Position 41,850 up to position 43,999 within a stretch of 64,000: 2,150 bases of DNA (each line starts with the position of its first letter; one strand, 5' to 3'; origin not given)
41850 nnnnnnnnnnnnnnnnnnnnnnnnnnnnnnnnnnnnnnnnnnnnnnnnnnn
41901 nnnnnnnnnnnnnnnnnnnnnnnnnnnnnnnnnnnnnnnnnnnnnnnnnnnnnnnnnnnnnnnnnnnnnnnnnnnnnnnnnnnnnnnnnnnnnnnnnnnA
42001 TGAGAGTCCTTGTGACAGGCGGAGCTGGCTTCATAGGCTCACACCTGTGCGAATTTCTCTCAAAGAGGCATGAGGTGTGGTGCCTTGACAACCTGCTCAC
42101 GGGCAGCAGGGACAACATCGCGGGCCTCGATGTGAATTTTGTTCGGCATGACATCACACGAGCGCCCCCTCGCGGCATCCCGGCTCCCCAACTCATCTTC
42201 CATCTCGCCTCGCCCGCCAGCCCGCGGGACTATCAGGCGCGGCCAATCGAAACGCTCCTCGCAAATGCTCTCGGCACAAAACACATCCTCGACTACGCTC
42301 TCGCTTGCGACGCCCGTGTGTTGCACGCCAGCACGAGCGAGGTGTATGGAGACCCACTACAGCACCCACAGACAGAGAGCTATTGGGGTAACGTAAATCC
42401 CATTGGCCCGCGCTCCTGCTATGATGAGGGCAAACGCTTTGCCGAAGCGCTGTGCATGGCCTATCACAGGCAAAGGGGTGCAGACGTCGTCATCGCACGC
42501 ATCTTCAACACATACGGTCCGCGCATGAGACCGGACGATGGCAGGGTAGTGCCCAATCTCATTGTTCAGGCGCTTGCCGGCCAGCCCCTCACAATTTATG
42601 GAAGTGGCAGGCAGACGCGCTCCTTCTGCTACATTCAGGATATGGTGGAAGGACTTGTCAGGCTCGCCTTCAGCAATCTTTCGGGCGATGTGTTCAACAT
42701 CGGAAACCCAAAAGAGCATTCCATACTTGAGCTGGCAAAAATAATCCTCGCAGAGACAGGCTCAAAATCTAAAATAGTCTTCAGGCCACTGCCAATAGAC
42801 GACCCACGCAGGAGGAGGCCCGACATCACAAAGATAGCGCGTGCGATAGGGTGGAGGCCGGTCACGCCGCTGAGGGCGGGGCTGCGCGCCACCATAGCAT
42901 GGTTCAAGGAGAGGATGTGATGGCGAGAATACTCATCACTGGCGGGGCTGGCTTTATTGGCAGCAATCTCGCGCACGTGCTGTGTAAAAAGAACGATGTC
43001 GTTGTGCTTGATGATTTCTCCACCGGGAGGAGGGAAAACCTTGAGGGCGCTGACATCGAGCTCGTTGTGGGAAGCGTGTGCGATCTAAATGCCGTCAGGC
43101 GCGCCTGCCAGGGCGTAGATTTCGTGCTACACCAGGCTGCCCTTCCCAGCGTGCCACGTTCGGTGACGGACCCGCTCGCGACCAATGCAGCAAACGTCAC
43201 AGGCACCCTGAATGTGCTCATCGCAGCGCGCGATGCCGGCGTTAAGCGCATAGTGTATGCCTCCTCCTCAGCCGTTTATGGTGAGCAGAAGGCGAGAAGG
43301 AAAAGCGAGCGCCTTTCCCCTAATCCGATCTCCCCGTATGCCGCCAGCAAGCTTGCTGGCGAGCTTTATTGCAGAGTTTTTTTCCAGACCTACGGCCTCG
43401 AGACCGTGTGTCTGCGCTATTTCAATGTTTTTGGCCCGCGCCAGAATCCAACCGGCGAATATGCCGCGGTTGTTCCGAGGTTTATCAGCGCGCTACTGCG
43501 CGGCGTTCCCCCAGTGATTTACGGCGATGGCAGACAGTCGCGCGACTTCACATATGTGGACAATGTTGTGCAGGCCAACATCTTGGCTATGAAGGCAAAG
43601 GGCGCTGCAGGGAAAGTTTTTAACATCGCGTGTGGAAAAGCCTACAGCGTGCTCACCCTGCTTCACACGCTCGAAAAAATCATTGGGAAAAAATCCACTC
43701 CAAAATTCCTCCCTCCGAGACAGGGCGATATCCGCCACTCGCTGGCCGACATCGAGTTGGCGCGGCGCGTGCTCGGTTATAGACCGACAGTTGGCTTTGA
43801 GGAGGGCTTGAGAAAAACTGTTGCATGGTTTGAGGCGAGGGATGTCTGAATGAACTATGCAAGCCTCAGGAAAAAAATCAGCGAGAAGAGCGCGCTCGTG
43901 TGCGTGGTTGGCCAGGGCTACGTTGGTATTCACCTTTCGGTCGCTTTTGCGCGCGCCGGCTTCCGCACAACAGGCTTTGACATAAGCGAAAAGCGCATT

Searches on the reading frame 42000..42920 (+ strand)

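Call 9: search_protein_families(library=pfam, proteins=[window:42000-42920:+])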
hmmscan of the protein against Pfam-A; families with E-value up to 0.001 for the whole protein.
window:42000-42920:+ (306 aa): 6 families
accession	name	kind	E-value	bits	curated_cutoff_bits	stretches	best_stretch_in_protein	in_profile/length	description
PF01370.27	Epimerase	-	1e-53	182.7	20.9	1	3-235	1-240/240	NAD dependent epimerase/dehydratase family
PF16363.11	GDP_Man_Dehyd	-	5.9e-47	161.2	27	1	4-297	1-331/332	GDP-mannose 4,6 dehydratase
PF04321.23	RmlD_sub_bind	-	1.4e-10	41.2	27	1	1-259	1-237/287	RmlD substrate binding domain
PF02719.21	Polysacc_synt_2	-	3.2e-09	36.8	20.2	1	136-256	133-250/293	Polysaccharide biosynthesis protein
PF01073.25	3Beta_HSD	-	5.5e-09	35.9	22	1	4-217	1-223/280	3-beta hydroxysteroid dehydrogenase/isomerase family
PF07993.18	NAD_binding_4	-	7.7e-08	32.2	20.1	1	77-178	100-211/258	Male sterility protein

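Call 42: search_protein_families(library=ncbifam, proteins=[window:42000-42920:+], max_evalue=1e-10)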
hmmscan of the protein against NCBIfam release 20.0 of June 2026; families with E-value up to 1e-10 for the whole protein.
window:42000-42920:+ (306 aa): 15 families
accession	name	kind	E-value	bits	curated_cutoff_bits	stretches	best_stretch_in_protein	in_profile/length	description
TIGR01181.1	dTDP_gluc_dehyt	equivalog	7.8e-42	143.5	365.1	1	2-304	1-313/321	dTDP-glucose 4,6-dehydratase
TIGR04180.1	EDH_00030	hypoth_equivalog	4.8e-34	117.8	475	1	3-282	1-279/297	NAD-dependent 4,6-dehydratase LegB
NF007582.0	PRK10217.1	equivalog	7.4e-30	104.2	698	1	85-302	107-331/355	dTDP-glucose 4,6-dehydratase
NF007490.0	PRK10084.1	subfamily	1e-27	97.1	649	1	98-303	119-335/361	dTDP-glucose 4,6-dehydratase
TIGR01179.1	galE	equivalog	5.2e-26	91.3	262.3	1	2-304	1-327/332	UDP-glucose 4-epimerase GalE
NF005998.1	PRK08125.1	equivalog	4.9e-25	88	777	1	2-302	317-649/649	bifunctional UDP-4-amino-4-deoxy-L-arabinose formyltransferase/UDP-glucuronic acid oxidase ArnA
NF008872.0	PRK11908.1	equivalog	8.5e-25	87.5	294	1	2-252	3-270/349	bifunctional UDP-4-keto-pentose/UDP-xylose synthase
TIGR02197.1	heptose_epim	equivalog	2.1e-23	83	274.6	1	3-303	1-314/316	ADP-glyceromanno-heptose 6-epimerase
NF047922.1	GDPFucSynFcl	equivalog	3.5e-19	69.4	500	1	2-304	4-303/308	GDP-L-fucose synthase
NF011728.1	PRK15181.1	equivalog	4.9e-18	65.2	760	1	73-304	102-339/348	Vi polysaccharide biosynthesis UDP-N-acetylglucosaminuronic acid C-4 epimerase TviC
NF007956.0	PRK10675.1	subfamily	8.2e-13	48.2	394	1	1-301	1-328/338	UDP-glucose 4-epimerase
TIGR03466.1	HpnA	hypoth_equivalog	1.2e-12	47.4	367.65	1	1-174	1-173/327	hopanoid-associated sugar epimerase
NF008360.0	PRK11150.1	equivalog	7.1e-12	45.1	452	1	3-262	2-262/310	ADP-glyceromanno-heptose 6-epimerase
TIGR02622.1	CDP_4_6_dhtase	equivalog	1.1e-11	44.5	278.45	0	2-304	6-332/352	CDP-glucose 4,6-dehydratase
NF042422.1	oxyalk_red_OleD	equivalog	1.2e-11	44.6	580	1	1-227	1-218/329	2-alkyl-3-oxoalkanoate reductase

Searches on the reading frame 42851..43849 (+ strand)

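Call 9: search_protein_families(library=pfam, proteins=[window:42851-43849:+])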
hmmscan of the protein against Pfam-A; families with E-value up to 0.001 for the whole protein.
window:42851-43849:+ (332 aa): 8 families
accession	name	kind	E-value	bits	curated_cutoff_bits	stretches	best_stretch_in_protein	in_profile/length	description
PF01370.27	Epimerase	-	5.1e-65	219.7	20.9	1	27-260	1-240/240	NAD dependent epimerase/dehydratase family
PF16363.11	GDP_Man_Dehyd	-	5.8e-55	187.5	27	1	28-323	1-332/332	GDP-mannose 4,6 dehydratase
PF01073.25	3Beta_HSD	-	5.9e-29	101.4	22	1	28-254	1-236/280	3-beta hydroxysteroid dehydrogenase/isomerase family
PF02719.21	Polysacc_synt_2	-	4.5e-20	72.5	20.2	1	27-283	1-252/293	Polysaccharide biosynthesis protein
PF04321.23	RmlD_sub_bind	-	2.8e-13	50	27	1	26-197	2-155/287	RmlD substrate binding domain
PF13460.12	NAD_binding_10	-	1.3e-11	45.1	27.2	1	31-173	1-130/184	NAD(P)H-binding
PF07993.18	NAD_binding_4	-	3.8e-11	43.1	20.1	1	82-242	82-257/258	Male sterility protein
PF05368.20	NmrA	-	1.4e-05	25.3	27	1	26-140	4-108/298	NmrA-like family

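Call 42: search_protein_families(library=ncbifam, proteins=[window:42920-43849:+], max_evalue=1e-10)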
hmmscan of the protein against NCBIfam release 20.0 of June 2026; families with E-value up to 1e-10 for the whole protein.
window:42920-43849:+ (309 aa): 26 families (the best 25 are shown)
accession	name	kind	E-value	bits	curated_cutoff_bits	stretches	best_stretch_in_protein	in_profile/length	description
NF011728.1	PRK15181.1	equivalog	5.6e-76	255.8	760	1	3-304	17-337/348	Vi polysaccharide biosynthesis UDP-N-acetylglucosaminuronic acid C-4 epimerase TviC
TIGR01181.1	dTDP_gluc_dehyt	equivalog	2.3e-55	187.9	365.1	1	3-307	1-314/321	dTDP-glucose 4,6-dehydratase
TIGR01179.1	galE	equivalog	1e-53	182.4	262.3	1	3-305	1-326/332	UDP-glucose 4-epimerase GalE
TIGR04180.1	EDH_00030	hypoth_equivalog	4.5e-48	163.8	475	1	4-290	1-295/297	NAD-dependent 4,6-dehydratase LegB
TIGR02197.1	heptose_epim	equivalog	6.5e-45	153.7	274.6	1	4-305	1-314/316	ADP-glyceromanno-heptose 6-epimerase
NF007956.0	PRK10675.1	subfamily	1.3e-33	116.6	394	1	3-304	2-329/338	UDP-glucose 4-epimerase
NF042422.1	oxyalk_red_OleD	equivalog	7.4e-32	111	580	1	3-264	2-259/329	2-alkyl-3-oxoalkanoate reductase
NF007490.0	PRK10084.1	subfamily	4.9e-31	108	649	1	3-305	2-335/361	dTDP-glucose 4,6-dehydratase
TIGR03466.1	HpnA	hypoth_equivalog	8.5e-31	107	367.65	1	3-261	2-252/327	hopanoid-associated sugar epimerase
NF007582.0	PRK10217.1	equivalog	9.6e-31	107.1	698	1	1-307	1-334/355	dTDP-glucose 4,6-dehydratase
NF008360.0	PRK11150.1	equivalog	9.4e-24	84.2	452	1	4-245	2-244/310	ADP-glyceromanno-heptose 6-epimerase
NF042423.1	oxyalk_red_Shew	equivalog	1e-23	83.9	580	1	2-242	9-236/331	2-alkyl-3-oxoalkanoate reductase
NF047922.1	GDPFucSynFcl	equivalog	9.2e-20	71.3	500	1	3-305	4-302/308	GDP-L-fucose synthase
NF052578.1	StrlDmthSdmBMthl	equivalog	2.4e-19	70.3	600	1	4-263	3-252/328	sterol demethylase protein SdmB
NF008872.0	PRK11908.1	equivalog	1.6e-18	66.9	294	1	1-303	1-334/349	bifunctional UDP-4-keto-pentose/UDP-xylose synthase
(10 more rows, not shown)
